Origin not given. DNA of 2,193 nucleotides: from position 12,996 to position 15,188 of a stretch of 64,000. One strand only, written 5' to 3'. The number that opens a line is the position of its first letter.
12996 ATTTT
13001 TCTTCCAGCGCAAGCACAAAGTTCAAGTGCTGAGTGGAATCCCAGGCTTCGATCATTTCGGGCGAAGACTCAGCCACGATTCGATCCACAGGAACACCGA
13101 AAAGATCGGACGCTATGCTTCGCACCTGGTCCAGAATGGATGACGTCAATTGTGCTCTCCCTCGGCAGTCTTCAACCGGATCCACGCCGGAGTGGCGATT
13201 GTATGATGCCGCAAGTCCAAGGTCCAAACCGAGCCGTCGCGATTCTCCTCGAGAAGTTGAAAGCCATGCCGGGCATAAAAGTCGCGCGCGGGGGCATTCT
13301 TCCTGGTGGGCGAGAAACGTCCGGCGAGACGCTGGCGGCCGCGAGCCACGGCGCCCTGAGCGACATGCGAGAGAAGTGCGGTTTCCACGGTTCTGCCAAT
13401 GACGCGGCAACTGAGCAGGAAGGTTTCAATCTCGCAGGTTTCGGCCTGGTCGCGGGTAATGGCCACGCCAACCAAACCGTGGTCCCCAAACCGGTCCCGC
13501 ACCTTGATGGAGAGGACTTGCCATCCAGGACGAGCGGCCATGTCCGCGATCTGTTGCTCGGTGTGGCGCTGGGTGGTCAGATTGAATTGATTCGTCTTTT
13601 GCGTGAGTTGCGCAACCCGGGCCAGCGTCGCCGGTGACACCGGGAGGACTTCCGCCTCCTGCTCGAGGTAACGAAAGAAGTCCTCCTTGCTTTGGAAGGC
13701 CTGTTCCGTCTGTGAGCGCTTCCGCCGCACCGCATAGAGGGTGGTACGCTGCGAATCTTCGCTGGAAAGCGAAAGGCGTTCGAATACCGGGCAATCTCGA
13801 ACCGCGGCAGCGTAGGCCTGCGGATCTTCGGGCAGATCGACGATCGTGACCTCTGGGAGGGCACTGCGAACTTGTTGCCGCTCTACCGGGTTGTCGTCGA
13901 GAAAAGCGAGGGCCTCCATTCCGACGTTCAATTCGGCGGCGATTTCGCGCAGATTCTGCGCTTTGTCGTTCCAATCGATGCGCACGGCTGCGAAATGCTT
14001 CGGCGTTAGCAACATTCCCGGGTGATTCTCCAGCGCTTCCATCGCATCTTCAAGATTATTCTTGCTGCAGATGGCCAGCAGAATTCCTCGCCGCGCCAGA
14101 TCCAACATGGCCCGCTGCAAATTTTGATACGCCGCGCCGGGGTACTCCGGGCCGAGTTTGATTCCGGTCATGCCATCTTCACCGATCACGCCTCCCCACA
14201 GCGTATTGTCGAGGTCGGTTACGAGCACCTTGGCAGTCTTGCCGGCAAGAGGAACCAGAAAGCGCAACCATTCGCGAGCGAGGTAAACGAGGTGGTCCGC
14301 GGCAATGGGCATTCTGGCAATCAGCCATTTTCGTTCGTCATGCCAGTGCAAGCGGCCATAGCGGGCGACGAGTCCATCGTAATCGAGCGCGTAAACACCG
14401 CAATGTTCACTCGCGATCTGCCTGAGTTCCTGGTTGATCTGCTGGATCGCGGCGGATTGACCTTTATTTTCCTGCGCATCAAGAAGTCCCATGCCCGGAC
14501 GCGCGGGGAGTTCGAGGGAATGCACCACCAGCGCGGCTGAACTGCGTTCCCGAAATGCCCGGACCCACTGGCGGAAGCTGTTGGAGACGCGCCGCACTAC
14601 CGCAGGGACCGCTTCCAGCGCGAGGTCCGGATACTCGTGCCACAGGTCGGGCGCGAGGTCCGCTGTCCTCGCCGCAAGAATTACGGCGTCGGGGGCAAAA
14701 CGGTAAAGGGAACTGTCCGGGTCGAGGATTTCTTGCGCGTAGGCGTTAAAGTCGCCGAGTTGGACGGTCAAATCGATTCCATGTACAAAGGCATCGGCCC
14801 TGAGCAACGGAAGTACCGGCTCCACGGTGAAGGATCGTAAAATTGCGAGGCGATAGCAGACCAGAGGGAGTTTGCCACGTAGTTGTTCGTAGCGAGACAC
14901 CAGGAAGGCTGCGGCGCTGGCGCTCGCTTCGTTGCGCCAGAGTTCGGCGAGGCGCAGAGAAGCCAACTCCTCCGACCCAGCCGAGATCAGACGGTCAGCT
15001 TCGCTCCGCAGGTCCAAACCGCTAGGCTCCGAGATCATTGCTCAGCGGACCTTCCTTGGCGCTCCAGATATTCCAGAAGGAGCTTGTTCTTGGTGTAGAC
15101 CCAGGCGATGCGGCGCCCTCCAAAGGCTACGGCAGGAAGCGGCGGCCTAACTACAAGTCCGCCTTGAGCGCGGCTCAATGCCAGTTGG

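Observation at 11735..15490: Translationally coupled VOC-FkbH-ACP(-GNAT) cassette inside a glycan operon: carrier-protein-dependent acyl decoration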

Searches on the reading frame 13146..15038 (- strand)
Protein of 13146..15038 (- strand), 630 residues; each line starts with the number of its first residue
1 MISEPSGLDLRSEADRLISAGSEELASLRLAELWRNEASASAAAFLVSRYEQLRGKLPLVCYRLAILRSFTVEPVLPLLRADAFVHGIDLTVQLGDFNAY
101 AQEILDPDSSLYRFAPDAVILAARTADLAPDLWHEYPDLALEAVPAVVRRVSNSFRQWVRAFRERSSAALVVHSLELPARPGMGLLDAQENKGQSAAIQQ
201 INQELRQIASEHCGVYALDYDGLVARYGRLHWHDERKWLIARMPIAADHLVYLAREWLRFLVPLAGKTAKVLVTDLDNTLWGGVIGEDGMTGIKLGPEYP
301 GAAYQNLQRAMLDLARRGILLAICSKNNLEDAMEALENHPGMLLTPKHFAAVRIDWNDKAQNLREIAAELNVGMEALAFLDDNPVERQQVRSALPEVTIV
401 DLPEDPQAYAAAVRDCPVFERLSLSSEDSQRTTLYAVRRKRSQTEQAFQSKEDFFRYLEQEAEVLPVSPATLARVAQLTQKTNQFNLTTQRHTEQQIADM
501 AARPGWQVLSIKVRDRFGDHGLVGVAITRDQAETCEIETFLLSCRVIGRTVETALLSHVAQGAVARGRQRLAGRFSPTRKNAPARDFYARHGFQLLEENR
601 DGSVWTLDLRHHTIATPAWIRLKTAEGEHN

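Call 3: search_protein_families(library=pfam, proteins=[window:13146-15038:-], max_evalue=0.01)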
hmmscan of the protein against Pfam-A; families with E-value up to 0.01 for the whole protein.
window:13146-15038:- (630 aa): 3 families
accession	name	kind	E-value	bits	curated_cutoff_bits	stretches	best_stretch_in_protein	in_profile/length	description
PF21211.3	FkbH_N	-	1.7e-10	41.6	27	1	80-256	18-186/192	FkbH, N-terminal domain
PF13472.12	Lipase_GDSL_2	-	9.4e-05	23.4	32.9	1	110-228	57-157/178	GDSL-like Lipase/Acylhydrolase family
PF00702.32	Hydrolase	-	0.0096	16.8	26.4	0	299-384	100-181/191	haloacid dehalogenase-like hydrolase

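Call 4: search_protein_families(library=ncbifam, proteins=[window:13146-15038:-], max_evalue=0.01)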
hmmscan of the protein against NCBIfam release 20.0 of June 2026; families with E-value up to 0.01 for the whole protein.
window:13146-15038:- (630 aa): 3 families
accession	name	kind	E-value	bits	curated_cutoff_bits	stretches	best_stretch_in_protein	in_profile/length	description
TIGR01686.1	FkbH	subfamily_domain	1.7e-89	300.1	146.65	1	268-595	2-321/323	FkbH domain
TIGR01681.1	HAD-SF-IIIC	subfamily_domain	3.9e-19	69.8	35.75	1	270-392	1-130/132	HAD-IIIC family phosphatase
TIGR03353.2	VI_chp_4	equivalog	0.0017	17.6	100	1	340-500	7-156/429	type VI secretion system baseplate subunit TssK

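Call 19: search_solved_structures(query=window:13146-15038:-, max_evalue=1, show_alignments=2)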
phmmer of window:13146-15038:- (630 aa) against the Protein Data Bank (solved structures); distinct sequences matched with E-value up to 1: 6.
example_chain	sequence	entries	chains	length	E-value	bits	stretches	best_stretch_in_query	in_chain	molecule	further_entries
3slr_A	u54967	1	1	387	1.9e-47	165.1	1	62-425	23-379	uncharacterized protein BF1531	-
4nxy_A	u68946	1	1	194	0.091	14.2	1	499-580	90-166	Acyl-CoA synthetase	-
4u5y_A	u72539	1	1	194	0.095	14.1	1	499-580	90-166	Acyl-CoA synthetase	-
1yx0_A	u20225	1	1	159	0.3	12.5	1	534-599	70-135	hypothetical protein ysnE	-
6if6_A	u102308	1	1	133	0.39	12.1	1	112-224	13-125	Protein SflA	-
2p2s_A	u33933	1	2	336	0.64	11.4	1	117-184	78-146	Putative oxidoreductase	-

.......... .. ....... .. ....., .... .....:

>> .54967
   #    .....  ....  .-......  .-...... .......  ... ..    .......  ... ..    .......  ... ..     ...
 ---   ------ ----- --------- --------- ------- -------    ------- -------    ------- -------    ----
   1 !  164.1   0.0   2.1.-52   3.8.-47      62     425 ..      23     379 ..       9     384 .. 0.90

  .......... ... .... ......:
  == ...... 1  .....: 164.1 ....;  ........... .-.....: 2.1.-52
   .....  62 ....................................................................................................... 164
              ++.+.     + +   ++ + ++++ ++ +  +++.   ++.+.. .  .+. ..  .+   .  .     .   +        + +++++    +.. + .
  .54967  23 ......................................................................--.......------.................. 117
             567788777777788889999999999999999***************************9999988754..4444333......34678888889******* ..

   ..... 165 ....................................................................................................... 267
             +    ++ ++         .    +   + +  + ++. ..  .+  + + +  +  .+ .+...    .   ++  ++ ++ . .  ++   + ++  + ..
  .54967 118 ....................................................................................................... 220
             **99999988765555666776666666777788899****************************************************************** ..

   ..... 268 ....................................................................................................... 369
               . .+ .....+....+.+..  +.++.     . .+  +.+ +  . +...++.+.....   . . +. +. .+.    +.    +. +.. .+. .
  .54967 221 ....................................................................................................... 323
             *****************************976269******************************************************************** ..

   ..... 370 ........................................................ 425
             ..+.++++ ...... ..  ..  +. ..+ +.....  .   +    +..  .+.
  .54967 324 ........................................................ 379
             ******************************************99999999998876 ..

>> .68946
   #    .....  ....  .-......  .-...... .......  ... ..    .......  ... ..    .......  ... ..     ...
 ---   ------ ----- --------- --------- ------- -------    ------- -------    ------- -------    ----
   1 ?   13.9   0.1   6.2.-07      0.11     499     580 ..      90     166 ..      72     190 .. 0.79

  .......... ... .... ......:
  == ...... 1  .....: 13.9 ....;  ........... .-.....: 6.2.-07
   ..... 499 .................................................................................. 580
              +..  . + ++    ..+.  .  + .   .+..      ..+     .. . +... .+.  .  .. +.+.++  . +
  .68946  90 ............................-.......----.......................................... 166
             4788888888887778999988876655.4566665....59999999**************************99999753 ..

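Call 22: find_homologous_proteins(query=window:13146-15038:-, max_evalue=1e-10)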
Query window:13146-15038:- (630 aa): 7472 proteins with E <= 1e-10 among 8000 candidates; the best 120 are listed.
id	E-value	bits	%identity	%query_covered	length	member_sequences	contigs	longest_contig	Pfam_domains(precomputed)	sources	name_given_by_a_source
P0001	0.0e+0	1412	100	100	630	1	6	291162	PF21211.4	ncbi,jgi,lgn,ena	jgi:FkbH-like protein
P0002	0.0e+0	1364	97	100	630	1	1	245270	PF21211.4,PF13472.13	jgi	jgi:FkbH-like protein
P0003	0.0e+0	1257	88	100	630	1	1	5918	PF21211.4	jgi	jgi:FkbH-like protein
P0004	0.0e+0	1229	86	100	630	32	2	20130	PF21211.4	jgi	jgi:FkbH-like protein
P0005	0.0e+0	1216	86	100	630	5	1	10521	PF21211.4,PF13472.13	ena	-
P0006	0.0e+0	1215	85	100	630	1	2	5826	PF21211.4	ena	-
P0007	0.0e+0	1213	85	100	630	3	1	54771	PF21211.4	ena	-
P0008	0.0e+0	1208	84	100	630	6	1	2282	PF21211.4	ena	-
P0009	0.0e+0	1206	85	100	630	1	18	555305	PF21211.4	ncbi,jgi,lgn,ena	jgi:FkbH-like protein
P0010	0.0e+0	1197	84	100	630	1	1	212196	PF21211.4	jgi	jgi:FkbH-like protein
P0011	0.0e+0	1196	83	100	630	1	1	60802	PF21211.4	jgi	jgi:FkbH-like protein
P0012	0.0e+0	1195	84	99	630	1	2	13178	PF21211.4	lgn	-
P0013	0.0e+0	1193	83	100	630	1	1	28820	PF21211.4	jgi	jgi:FkbH-like protein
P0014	0.0e+0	1187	83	100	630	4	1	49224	PF21211.4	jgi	jgi:FkbH-like protein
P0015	0.0e+0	1185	83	100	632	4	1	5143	PF21211.4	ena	-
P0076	0.0e+0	1043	72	100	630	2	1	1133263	PF21211.4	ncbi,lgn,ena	-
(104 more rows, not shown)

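Call 23: find_encoding_contigs(protein=P0001, flank=10000, max_places=3)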
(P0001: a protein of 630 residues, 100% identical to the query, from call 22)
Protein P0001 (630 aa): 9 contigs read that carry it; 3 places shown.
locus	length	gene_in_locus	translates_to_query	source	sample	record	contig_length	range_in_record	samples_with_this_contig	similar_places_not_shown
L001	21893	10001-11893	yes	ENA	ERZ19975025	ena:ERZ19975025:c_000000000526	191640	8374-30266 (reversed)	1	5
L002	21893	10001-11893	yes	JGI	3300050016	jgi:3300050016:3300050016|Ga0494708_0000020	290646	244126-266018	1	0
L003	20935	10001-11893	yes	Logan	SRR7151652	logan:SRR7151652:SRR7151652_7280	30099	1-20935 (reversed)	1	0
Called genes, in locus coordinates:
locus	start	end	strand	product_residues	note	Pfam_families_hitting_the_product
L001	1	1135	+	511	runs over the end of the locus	PF13440:Polysacc_synt_3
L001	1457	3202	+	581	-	PF14306:PUA_2, PF01747:ATP-sulfurylase, PF01583:APS_kinase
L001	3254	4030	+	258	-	PF01925:TauE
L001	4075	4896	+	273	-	PF00459:Inositol_P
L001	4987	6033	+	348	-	-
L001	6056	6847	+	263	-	PF01522:Polysacc_deac_1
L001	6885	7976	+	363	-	PF00685:Sulfotransfer_1 (faint), PF13469:Sulfotransfer_3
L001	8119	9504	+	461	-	-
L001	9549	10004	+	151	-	PF13669:Glyoxalase_4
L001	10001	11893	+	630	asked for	PF21211:FkbH_N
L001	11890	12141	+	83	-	PF00550:PP-binding (faint)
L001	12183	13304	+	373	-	-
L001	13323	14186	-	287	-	PF00685:Sulfotransfer_1, PF13469:Sulfotransfer_3 (weak)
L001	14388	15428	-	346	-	PF13480:Acetyltransf_6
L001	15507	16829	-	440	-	PF03721:UDPG_MGDP_dh_N, PF00984:UDPG_MGDP_dh, PF03720:UDPG_MGDP_dh_C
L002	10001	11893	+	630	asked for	PF21211:FkbH_N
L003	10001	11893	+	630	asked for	PF21211:FkbH_N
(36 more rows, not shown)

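Call 24: find_encoding_contigs(protein=P0076, flank=10000, max_places=2)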
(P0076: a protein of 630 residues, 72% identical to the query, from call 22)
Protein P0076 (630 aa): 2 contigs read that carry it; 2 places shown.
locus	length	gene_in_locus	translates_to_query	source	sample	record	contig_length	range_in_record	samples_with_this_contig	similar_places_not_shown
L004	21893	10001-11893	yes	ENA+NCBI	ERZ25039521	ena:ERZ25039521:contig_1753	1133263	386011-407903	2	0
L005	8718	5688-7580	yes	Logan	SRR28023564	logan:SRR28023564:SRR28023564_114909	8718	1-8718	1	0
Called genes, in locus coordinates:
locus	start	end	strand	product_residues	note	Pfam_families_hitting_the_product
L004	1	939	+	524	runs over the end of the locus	-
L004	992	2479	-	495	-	PF04185:Phosphoesterase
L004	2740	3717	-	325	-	PF01522:Polysacc_deac_1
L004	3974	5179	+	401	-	PF15632:ATPgrasp_Ter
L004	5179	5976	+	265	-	-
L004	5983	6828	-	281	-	PF00685:Sulfotransfer_1, PF13469:Sulfotransfer_3 (weak)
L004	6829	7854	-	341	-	PF00685:Sulfotransfer_1 (weak), PF13469:Sulfotransfer_3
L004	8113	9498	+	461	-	-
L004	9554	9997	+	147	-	PF13669:Glyoxalase_4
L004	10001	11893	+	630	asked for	PF21211:FkbH_N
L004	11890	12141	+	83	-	PF00550:PP-binding (weak)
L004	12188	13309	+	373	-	-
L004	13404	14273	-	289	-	PF00685:Sulfotransfer_1, PF13469:Sulfotransfer_3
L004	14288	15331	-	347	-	PF13480:Acetyltransf_6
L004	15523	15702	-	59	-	-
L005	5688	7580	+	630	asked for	PF21211:FkbH_N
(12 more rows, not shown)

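Call 44: search_protein_representatives(protein=window:13146-15038:-)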
Query: 630 residues. Proteins with E-value up to 0.001 (for the whole library): 15601; up to 1e-10: 12008; up to 1e-30: 7059. The best 150 are listed.
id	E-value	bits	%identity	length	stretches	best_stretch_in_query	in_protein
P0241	7.7e-220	747.6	55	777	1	9-624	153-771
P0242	1.2e-217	740.4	55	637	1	9-627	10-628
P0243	2.0e-190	650.5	47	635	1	4-625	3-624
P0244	6.1e-175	599.4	51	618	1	46-621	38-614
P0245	1.3e-174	598.3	50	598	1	16-620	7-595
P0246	5.4e-174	596.2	45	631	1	7-622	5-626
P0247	9.9e-174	595.4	47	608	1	30-623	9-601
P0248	3.8e-172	590.2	49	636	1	31-626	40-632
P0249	4.3e-171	586.7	46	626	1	27-622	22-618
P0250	5.5e-166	569.8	46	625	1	17-626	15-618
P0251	2.5e-165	567.6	48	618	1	11-626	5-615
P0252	3.0e-165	567.4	44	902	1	12-623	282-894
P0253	2.0e-162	558.1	46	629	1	9-621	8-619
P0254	9.1e-162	555.9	46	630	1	3-606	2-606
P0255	9.5e-161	552.5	54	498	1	10-498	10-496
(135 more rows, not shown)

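Call 46: find_related_loci(query=A2, collection=genome_contigs, flank=10000)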
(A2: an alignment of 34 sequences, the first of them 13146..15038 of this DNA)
Query A2 (630 aa) in genome_contigs; peptide patterns used: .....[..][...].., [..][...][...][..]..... (x = any residue, [..] = any of these).
600 stretches matched a pattern (row limit reached: there are more); 596 encode a relative of the query (tblastn E <= 1e-3); the best 80 are kept; 80 distinct loci.
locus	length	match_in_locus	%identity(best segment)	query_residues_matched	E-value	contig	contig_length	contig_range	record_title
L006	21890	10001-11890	76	1-630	0e+0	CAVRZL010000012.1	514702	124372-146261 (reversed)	MAG: uncultured Acidobacteriota bacterium isolate MFD06085.bin.3.99 genome assembly, contig: contig_37940, whole genome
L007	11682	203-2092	65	1-630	0e+0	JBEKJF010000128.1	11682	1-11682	MAG: Candidatus Sulfotelmatobacter sp. isolate SPRUCE 317 SPRUCE_317_128, whole genome shotgun sequence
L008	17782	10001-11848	66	9-624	0e+0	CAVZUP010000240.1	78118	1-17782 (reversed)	MAG: uncultured Acidobacteriaceae bacterium isolate MFD05379.bin.1.4 genome assembly, contig: contig_8826, whole genome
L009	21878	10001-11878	64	1-626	0e+0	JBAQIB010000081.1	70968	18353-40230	MAG: Terriglobales bacterium isolate MFD04995_ilm_asm_bin11 k127_107845, whole genome shotgun sequence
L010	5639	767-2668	64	2-626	0e+0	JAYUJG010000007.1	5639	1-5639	MAG: Acidobacteriaceae bacterium isolate GFS_895 GFS_895_6, whole genome shotgun sequence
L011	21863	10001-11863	66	9-625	0e+0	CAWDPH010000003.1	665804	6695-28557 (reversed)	MAG: uncultured Acidobacteriaceae bacterium isolate MFD09222.bin.1.150 genome assembly, contig: contig_40394, whole geno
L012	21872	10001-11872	64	9-624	0e+0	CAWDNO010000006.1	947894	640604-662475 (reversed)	MAG: uncultured Acidobacteriota bacterium isolate MFD03346.bin.2.94 genome assembly, contig: contig_27185, whole genome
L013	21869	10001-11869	65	6-626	0e+0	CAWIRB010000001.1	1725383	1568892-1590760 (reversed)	MAG: uncultured Acidobacteriaceae bacterium isolate MFD01689.bin.1.48 genome assembly, contig: contig_20026, whole genom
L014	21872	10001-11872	65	9-624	0e+0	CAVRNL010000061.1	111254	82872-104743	MAG: uncultured Acidobacteriaceae bacterium isolate MFD01223.bin.2.77 genome assembly, contig: contig_27307, whole genom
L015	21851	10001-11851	67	9-625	0e+0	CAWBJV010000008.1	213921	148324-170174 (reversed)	MAG: uncultured Acidobacteriaceae bacterium isolate MFD03346.bin.1.68 genome assembly, contig: contig_29691, whole genom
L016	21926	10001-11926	62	10-627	0e+0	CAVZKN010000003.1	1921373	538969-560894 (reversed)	MAG: uncultured Acidobacteriaceae bacterium isolate MFD09286.bin.1.8 genome assembly, contig: contig_30960, whole genome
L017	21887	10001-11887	65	1-629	0e+0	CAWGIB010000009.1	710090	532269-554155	MAG: uncultured Acidobacteriaceae bacterium isolate MFD09671.bin.1.185 genome assembly, contig: contig_3792, whole genom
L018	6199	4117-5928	59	9-622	0e+0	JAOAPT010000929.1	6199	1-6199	MAG: Candidatus Solibacter sp. isolate RYN_21 scaffold_3251878, whole genome shotgun sequence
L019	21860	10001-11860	55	9-629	0e+0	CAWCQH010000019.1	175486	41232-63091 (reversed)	MAG: uncultured Acidobacteriota bacterium isolate MFD04540.bin.2.56 genome assembly, contig: contig_6365, whole genome s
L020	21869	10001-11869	65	9-624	0e+0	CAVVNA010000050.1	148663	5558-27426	MAG: uncultured Acidobacteriaceae bacterium isolate MFD09222.bin.3.45 genome assembly, contig: contig_89548, whole genom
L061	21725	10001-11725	40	66-629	5e-125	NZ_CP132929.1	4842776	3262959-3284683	Tunturiibacter empetritectus strain M8UP27 chromosome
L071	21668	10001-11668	33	63-624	1e-121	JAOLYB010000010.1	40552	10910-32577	Candidatus Nitrosopelagicus sp. isolate AH-558-N14 AH-558-N14_NODE_10, whole genome shotgun sequence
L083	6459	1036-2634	40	63-594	8e-117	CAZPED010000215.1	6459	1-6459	MAG TPA_asm: uncultured Planctomycetaceae bacterium isolate binchicken_co74_159 genome assembly, contig: NODE_23725_leng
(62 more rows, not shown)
